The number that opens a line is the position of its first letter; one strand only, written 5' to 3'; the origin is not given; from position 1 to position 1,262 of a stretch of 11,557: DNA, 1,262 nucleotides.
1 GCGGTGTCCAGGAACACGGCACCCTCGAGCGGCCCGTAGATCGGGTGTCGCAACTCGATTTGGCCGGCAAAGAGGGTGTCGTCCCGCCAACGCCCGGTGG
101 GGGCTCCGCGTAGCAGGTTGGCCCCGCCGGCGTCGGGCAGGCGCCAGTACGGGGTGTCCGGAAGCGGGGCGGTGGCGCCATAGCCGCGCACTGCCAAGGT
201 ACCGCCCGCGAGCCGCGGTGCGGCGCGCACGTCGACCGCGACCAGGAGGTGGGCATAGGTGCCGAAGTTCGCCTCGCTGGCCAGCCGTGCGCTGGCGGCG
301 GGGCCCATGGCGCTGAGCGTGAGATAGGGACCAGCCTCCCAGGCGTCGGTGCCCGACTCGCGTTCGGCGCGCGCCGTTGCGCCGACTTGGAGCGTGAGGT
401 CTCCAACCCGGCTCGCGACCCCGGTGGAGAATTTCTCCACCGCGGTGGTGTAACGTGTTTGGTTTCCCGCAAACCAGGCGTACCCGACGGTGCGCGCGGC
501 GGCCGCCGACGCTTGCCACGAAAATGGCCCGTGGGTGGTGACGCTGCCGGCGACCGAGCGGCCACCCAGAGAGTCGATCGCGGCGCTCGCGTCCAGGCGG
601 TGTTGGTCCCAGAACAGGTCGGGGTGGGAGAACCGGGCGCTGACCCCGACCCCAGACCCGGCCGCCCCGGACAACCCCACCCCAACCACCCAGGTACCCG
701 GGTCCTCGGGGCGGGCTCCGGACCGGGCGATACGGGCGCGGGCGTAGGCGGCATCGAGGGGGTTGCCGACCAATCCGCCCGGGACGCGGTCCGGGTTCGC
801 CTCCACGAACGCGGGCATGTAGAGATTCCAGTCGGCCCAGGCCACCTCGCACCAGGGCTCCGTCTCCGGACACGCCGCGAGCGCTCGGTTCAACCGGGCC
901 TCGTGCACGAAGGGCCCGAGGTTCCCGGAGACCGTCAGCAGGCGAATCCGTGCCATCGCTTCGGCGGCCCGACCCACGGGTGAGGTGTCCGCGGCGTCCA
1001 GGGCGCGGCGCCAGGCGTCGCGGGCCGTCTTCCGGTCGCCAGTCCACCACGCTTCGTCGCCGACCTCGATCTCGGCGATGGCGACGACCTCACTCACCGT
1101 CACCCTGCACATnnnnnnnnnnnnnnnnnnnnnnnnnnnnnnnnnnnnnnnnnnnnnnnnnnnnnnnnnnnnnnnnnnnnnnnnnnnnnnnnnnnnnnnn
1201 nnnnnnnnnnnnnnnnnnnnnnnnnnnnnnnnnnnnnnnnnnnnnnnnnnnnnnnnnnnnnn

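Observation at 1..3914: Translationally coupled envelope-modification module: ArnT/PMT-like GT-C glycosyltransferase, Thr-nucleophile sulfatase-superfamily lipoprotein and Omp85-like barrel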

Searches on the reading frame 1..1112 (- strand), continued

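Call 26: find_encoding_contigs(protein=P0009, flank=8000, max_places=2)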
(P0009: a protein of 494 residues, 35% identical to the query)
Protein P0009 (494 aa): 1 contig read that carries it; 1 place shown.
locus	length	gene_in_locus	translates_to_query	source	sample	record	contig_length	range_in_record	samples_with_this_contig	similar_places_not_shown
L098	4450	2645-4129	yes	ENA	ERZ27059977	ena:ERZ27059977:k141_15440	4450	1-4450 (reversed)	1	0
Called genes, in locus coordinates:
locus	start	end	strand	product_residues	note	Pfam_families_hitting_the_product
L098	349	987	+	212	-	-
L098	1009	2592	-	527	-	PF05048:NosD (faint), PF13229:Beta_helix (faint)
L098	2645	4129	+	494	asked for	-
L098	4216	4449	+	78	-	?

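Call 34: search_solved_structures(query=A1, max_evalue=10, show_alignments=3)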
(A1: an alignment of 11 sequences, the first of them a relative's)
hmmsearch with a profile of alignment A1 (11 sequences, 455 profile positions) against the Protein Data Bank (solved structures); distinct sequences matched with E-value up to 10: 7.
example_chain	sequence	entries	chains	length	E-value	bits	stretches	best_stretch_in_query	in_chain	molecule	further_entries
9ccg_A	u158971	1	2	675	0.083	15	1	366-440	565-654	POTRA domain-containing protein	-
4n74_A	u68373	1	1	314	0.62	12.1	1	383-437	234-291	Predicted outer membrane protein and surface antigen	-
9uib_A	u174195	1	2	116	1.4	10.9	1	30-85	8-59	Protein SGT1 homolog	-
23sp_A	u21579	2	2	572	1.6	10.8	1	383-429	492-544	Translocation and assembly module subunit TamA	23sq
4c00_A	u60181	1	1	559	1.6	10.8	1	383-429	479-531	TRANSLOCATION AND ASSEMBLY MODULE TAMA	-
9xdc_A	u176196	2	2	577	1.6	10.7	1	383-429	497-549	Translocation and assembly module subunit TamA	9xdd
4gco_A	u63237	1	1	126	1.9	10.5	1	28-108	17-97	Protein STI-1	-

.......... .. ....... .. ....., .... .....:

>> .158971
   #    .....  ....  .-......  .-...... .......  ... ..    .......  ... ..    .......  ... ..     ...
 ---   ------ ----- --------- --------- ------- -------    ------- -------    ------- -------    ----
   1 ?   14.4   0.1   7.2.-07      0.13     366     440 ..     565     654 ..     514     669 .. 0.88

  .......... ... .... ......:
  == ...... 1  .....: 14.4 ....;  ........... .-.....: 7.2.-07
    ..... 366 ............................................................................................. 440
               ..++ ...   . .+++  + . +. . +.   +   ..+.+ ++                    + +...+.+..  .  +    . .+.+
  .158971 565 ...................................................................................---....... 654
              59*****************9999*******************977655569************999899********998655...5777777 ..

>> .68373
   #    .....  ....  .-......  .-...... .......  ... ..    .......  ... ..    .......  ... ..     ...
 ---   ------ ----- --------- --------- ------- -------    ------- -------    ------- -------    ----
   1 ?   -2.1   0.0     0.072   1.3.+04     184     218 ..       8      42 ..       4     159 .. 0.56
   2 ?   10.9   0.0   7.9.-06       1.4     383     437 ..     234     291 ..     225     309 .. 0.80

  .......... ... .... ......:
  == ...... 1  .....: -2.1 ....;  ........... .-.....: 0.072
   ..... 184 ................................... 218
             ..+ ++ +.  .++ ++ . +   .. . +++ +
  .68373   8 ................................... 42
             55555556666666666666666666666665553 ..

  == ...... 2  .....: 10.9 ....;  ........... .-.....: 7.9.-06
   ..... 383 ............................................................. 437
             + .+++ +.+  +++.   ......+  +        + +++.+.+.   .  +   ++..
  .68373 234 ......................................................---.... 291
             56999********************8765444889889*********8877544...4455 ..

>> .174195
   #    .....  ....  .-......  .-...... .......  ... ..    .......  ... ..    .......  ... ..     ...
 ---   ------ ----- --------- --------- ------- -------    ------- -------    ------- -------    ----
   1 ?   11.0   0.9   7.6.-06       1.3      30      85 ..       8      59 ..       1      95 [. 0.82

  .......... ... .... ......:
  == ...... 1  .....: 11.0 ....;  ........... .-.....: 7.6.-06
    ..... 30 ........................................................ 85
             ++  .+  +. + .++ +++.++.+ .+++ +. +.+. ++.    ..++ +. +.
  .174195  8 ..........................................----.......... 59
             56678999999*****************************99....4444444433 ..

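Call 39: predict_structure(alignment_id=A1)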
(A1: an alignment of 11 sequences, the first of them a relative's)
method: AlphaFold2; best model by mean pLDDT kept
length: 417 residues; sequences in the alignment: 11
mean_pLDDT: 85.4   pTM: 0.74
mean pLDDT of the five models: 85.4, 85.2, 84.7, 83.9, 81.6
residues with pLDDT >= 90: 199; 70-90: 163; 50-70: 49; < 50: 6
segments of 3 or more residues with pLDDT < 50: 1-4
pLDDT, mean of each block of 10 residues (from residue 1): 54 89 85 94 92 90 75 92 86 83 79 65 58 61 75 82 84 92 94 91 94 82 95 93 97 92 95 93 97 94 91 95 87 78 92 92 93 92 82 76 86 65
secondary structure, 60 per line:
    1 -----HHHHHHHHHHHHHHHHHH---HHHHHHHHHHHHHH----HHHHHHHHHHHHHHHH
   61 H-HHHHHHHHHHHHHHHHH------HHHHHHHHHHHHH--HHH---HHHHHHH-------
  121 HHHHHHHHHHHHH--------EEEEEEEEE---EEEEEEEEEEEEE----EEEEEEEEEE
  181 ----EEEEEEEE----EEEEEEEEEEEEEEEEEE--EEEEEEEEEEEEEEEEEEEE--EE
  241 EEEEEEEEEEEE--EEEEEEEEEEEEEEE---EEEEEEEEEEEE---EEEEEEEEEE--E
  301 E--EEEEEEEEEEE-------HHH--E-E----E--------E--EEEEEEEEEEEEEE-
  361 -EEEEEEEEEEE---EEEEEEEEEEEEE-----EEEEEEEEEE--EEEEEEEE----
elements in order: H6-23 H27-40 H45-61 H63-79 H86-98 H107-113 H121-133 E142-150 E154-166 E171-180 E185-192 E197-214 E217-236 E239-252 E255-269 E273-284 E288-297 E304-314 E346-359 E362-372 E376-388 E394-403 E406-413

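Call 51: search_protein_families(library=pfam, proteins=[L087:37-852:+], max_evalue=0.01)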
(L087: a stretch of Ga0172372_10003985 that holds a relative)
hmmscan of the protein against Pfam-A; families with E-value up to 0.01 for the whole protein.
L087:37-852:+ (271 aa): 0 families

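Call 65: search_protein_representatives(alignment_id=A1)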
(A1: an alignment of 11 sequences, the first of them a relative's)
Query: 11 sequences, 455 profile positions. Proteins with E-value up to 0.001 (for the whole library): 4126; up to 1e-10: 1242; up to 1e-30: 97. The best 150 are listed.
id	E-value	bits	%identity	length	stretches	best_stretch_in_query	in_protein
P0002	3.8e-192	655.7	-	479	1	5-455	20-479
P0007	3.4e-184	629.4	-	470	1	1-455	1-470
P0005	2.8e-161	553.9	-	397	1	45-455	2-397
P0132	8.0e-145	499.6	-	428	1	24-455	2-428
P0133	3.7e-142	490.9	-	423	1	23-455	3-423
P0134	1.8e-140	485.3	-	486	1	13-454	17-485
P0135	9.6e-134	463.1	-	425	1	19-455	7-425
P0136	6.6e-128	443.9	-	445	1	17-454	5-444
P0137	1.9e-126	439.1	-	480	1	8-455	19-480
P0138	1.1e-123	429.9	-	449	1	23-455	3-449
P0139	2.1e-119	415.9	-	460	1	20-455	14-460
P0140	3.9e-119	415.0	-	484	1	8-454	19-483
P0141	2.1e-117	409.2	-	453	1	15-455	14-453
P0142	3.6e-115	401.9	-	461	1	13-455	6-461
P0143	1.8e-113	396.3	-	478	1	10-454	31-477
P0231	1.8e-24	102.9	-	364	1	227-455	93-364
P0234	5.5e-24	101.3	-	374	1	289-455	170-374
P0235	1.1e-23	100.4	-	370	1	188-455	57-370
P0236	2.1e-23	99.4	-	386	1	248-455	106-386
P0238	3.9e-23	98.5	-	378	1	197-455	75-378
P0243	3.8e-22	95.3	-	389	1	321-455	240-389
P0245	8.0e-22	94.2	-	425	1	321-455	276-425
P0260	6.8e-21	91.1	-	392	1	242-455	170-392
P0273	6.0e-20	88.0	-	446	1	289-455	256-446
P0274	7.1e-20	87.8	-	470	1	240-455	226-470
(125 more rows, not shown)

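Call 66: search_protein_families(library=pfam, proteins=[P0231, P0234, P0235, P0236, P0238, P0243, P0245, P0260, P0273, P0274], max_evalue=0.1)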
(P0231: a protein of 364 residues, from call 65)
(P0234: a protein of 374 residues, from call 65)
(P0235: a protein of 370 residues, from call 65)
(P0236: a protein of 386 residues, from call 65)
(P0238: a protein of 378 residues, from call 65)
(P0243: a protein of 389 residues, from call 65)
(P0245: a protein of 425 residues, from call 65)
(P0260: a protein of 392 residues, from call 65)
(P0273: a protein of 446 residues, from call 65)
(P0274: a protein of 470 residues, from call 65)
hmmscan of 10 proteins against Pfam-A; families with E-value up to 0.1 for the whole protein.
P0231 (364 aa): 1 family
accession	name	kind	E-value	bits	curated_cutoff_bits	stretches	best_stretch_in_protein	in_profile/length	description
PF01103.29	Omp85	-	1.3e-11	45.1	24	1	193-364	122-325/325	Omp85 superfamily domain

P0234 (374 aa): 1 family
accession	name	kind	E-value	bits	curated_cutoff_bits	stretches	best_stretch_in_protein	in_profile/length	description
PF01103.29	Omp85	-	8.7e-13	48.9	24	1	78-328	3-269/325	Omp85 superfamily domain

P0235 (370 aa): 1 family
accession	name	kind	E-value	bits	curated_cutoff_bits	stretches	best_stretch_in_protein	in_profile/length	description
PF01103.29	Omp85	-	1.2e-15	58.3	24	1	87-370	18-325/325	Omp85 superfamily domain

P0236 (386 aa): 1 family
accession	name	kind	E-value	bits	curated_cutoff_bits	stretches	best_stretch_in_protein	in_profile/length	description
PF01103.29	Omp85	-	0.00012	22.2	24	1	217-371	123-304/325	Omp85 superfamily domain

P0238 (378 aa): 2 families
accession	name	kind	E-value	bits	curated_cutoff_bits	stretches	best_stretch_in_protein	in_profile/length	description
PF01103.29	Omp85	-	2.7e-12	47.3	24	1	98-378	17-325/325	Omp85 superfamily domain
PF00879.23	Defensin_propep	-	0.093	13.5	23.6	0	17-52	4-42/51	Defensin propeptide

P0243 (389 aa): 1 family
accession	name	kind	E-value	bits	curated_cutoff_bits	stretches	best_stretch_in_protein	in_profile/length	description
PF01103.29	Omp85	-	5.6e-24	85.7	24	1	118-389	30-325/325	Omp85 superfamily domain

P0245 (425 aa): 2 families
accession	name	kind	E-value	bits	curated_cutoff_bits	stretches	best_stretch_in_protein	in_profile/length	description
PF01103.29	Omp85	-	4.6e-10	40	24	1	250-372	118-261/325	Omp85 superfamily domain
PF19639.4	DUF6142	-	0.053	14.1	27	0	352-414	25-89/103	Family of unknown function (DUF6142)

P0260 (392 aa): 1 family
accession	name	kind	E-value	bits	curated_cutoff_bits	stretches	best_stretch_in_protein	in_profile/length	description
PF01103.29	Omp85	-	1.4e-12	48.2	24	1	124-392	31-325/325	Omp85 superfamily domain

P0273 (446 aa): 1 family
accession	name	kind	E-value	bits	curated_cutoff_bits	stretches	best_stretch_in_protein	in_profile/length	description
PF01103.29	Omp85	-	2.1e-10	41.1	24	1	165-393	18-261/325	Omp85 superfamily domain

P0274 (470 aa): 1 family
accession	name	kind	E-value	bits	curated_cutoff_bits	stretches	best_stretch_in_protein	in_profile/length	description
PF01103.29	Omp85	-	4.2e-15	56.5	24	1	201-455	30-304/325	Omp85 superfamily domain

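Call 74: search_protein_families(library=ncbifam, proteins=[P0001, P0243, L087:37-852:+, L093:5229-6878:-], max_evalue=0.01)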
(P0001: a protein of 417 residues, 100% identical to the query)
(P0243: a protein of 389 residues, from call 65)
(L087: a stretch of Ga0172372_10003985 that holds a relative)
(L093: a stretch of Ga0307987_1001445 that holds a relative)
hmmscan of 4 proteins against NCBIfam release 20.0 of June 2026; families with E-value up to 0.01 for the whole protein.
P0001 (417 aa): 0 families

P0243 (389 aa): 4 families
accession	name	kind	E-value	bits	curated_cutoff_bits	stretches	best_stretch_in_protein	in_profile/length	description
NF047779.1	Omp85_fam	subfamily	1.1e-27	97.6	200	1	198-389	212-423/423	Omp85 family outer membrane protein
TIGR03303.1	OM_YaeT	equivalog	3.2e-09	35.7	297.15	1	211-359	534-708/741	outer membrane protein assembly factor BamA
TIGR00992.1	3a0901s03IAP75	subfamily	1.8e-05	23.2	1163.25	1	267-389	593-718/718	IAP75 family chloroplast envelope protein translocase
NF008287.0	PRK11067.1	subfamily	0.0095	14.3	1181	0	218-301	576-663/802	outer membrane protein assembly factor BamA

L087:37-852:+ (271 aa): 0 families

L093:5229-6878:- (549 aa): 1 family
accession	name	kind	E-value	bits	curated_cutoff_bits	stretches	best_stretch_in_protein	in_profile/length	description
TIGR03804.1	para_beta_helix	repeat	0.00013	21.6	19.45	1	506-542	7-42/44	parallel beta-helix repeat protein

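Call 87: fold_search(model_id=the predicted structure, library=pdb)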
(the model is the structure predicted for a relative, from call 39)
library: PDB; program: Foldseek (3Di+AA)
matches with E <= 10: 901; with E <= 0.001: 104
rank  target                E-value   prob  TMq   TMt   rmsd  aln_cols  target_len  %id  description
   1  8us2_A                1.8e-12  1.00  0.52  0.40   5.0       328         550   15  P22121 Crystal structure of TamA from Pseudomonas aeruginosa at 3.95 Ang (released 2024-06-26)
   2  4n74                  5.0e-12  1.00  0.56  0.73   3.3       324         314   15  Crystal Structure of Outer Membrane Protein TamA beta-barrel Domain in E.coli (released 2014-10-15)
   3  4c00                  7.1e-12  1.00  0.56  0.44   3.4       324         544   15  Crystal structure of TamA from E. coli (released 2013-09-25)
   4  8us2_B                9.5e-12  1.00  0.52  0.46   4.9       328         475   15  P22121 Crystal structure of TamA from Pseudomonas aeruginosa at 3.95 Ang (released 2024-06-26)
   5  8us1                  1.4e-11  1.00  0.52  0.40   4.7       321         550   15  P21 Crystal structure of TamA from Pseudomonas aeruginosa at 2.6 Ang (released 2024-06-26)
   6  8us4                  4.8e-11  1.00  0.51  0.67   4.4       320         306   15  C2221 Crystal structure of TamA (Barrel only) from Pseudomonas aeruginosa at 3.15 Ang (released 2024-06-26)
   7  8us3                  7.1e-11  1.00  0.51  0.40   4.6       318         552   15  C2 Crystal structure of TamA from Pseudomonas aeruginosa at 3.1 Ang (released 2024-06-26)
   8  9ccg_D                1.0e-09  1.00  0.55  0.35   5.3       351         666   14  Fusobacterium nucleatum BamA-Fab 9 complex (released 2025-09-17)
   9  4k3c                  1.1e-09  1.00  0.49  0.39   8.4       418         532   13  The crystal structure of BamA from Haemophilus ducreyi lacking POTRA domains 1-3 (released 2013-09-04)
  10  7bnq_A                2.6e-09  1.00  0.49  0.29   5.9       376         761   11  Lateral-closed conformation of the lid-locked BAM complex (BamA E435C S665C, BamBDCE) by cryoEM (released 2021-06-02)
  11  9n2d_A                3.1e-09  1.00  0.44  0.31   8.6       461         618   11  Cryo-EM structure of an extended F. johnsoniae BAM complex, composite map (released 2025-07-09)
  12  9n2f_A                4.8e-09  1.00  0.52  0.32   6.4       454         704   10  Cryo-EM structure of F. johnsoniae BamAD (released 2025-07-16)
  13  7nri_A                5.6e-09  1.00  0.49  0.28   5.9       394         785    9  Structure of the darobactin-bound E. coli BAM complex (BamABCDE) (released 2021-04-21)
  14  9ccg_A                6.5e-09  1.00  0.54  0.35   5.3       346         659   14  Fusobacterium nucleatum BamA-Fab 9 complex (released 2025-09-17)
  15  9cnx_A                1.0e-08  1.00  0.50  0.29   7.7       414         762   10  CryoEM structure of BAM in complex with the PTB1 closed-state inhibitor (in DDM detergent) (released 2024-12-25)
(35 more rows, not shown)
